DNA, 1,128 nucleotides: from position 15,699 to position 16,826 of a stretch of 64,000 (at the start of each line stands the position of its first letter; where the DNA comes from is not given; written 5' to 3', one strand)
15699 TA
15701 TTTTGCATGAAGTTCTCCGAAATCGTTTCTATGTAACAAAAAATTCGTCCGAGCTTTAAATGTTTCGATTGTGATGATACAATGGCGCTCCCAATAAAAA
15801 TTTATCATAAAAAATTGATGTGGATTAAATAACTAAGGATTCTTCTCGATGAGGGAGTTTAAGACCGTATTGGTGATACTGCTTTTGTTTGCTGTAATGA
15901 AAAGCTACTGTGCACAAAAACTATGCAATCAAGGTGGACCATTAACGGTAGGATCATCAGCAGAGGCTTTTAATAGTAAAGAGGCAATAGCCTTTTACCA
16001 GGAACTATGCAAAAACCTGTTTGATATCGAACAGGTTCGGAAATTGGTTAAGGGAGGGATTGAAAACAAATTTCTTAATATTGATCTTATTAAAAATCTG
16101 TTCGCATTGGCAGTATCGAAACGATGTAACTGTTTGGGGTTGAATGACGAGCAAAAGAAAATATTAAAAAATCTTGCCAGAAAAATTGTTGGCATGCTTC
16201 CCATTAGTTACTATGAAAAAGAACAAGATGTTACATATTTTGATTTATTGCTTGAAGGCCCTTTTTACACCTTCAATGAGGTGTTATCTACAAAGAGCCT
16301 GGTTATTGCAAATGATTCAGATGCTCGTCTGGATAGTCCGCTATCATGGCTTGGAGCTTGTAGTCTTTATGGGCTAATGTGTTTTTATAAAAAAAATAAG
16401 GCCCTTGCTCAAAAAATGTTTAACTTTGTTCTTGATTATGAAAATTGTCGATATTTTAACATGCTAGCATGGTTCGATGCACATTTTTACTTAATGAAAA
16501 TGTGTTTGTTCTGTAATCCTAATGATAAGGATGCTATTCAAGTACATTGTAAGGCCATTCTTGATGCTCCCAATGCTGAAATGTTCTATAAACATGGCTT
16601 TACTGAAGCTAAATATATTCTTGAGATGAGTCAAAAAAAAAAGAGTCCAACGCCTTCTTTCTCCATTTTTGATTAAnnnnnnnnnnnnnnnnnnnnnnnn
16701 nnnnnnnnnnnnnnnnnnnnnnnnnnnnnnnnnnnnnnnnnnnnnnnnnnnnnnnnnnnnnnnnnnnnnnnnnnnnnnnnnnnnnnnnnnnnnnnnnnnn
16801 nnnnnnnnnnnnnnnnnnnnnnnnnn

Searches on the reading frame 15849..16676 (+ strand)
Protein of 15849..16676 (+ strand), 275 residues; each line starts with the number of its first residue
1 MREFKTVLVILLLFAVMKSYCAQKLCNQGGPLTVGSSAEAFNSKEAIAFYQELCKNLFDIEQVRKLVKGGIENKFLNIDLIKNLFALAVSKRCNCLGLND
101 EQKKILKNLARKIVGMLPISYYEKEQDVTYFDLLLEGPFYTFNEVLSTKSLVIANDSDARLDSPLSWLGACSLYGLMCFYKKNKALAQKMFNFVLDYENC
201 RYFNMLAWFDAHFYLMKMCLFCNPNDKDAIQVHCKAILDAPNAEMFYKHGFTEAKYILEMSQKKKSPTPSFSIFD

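Call 11: search_protein_families(library=pfam, proteins=[window:15849-16676:+])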
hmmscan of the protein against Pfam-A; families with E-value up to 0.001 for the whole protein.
window:15849-16676:+ (275 aa): 0 families

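Call 39: search_protein_families(library=ncbifam, proteins=[window:15849-16676:+], max_evalue=1)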
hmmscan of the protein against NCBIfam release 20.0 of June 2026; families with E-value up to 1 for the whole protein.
window:15849-16676:+ (275 aa): 1 family
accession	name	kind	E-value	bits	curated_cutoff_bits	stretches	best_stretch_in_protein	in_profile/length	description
NF001308.0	PRK00254.1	equivalog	0.043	12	1216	1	48-113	441-507/720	ATP-dependent DNA helicase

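Call 40: search_protein_families(library=pfam, proteins=[window:15849-16676:+], max_evalue=10)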
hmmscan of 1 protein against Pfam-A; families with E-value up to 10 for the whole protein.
window:15849-16676:+ (275 aa): 0 families

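Call 54: find_homologous_proteins(query=window:15849-16676:+, max_evalue=0.001)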
Query window:15849-16676:+ (275 aa): 1 proteins with E <= 0.001 among 1274 candidates.
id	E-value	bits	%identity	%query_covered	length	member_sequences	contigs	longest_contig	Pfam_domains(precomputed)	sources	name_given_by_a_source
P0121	2.8e-182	622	100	100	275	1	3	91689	-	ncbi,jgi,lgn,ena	-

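Call 55: find_encoding_contigs(protein=P0121, flank=1500, max_places=6)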
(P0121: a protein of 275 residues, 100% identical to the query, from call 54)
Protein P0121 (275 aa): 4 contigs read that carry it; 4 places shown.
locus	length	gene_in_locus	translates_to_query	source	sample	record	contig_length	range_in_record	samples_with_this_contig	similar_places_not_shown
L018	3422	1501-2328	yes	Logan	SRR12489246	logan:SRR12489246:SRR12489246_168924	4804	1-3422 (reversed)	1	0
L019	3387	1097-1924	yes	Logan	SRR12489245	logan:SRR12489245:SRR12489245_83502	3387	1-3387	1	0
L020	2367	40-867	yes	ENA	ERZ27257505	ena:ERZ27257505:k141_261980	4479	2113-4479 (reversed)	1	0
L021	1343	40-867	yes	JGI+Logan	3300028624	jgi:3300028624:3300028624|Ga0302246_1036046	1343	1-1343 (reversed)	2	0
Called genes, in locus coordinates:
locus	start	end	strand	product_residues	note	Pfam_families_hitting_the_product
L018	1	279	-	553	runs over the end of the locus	?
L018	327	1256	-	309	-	PF24521:Ank_KRIT1 (faint), PF12796:Ank_2 (weak), PF13637:Ank_4 (faint), PF13857:Ank_5, PF00023:Ank (weak), PF13606:Ank_3 (weak), PF12796:Ank_2 (weak)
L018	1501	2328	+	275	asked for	-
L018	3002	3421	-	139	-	?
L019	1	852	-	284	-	?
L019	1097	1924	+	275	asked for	-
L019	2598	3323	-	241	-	PF08032:SpoU_sub_bind, PF00588:SpoU_methylase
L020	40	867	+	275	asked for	-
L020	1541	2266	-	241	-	PF08032:SpoU_sub_bind, PF00588:SpoU_methylase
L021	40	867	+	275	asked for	-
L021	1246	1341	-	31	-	?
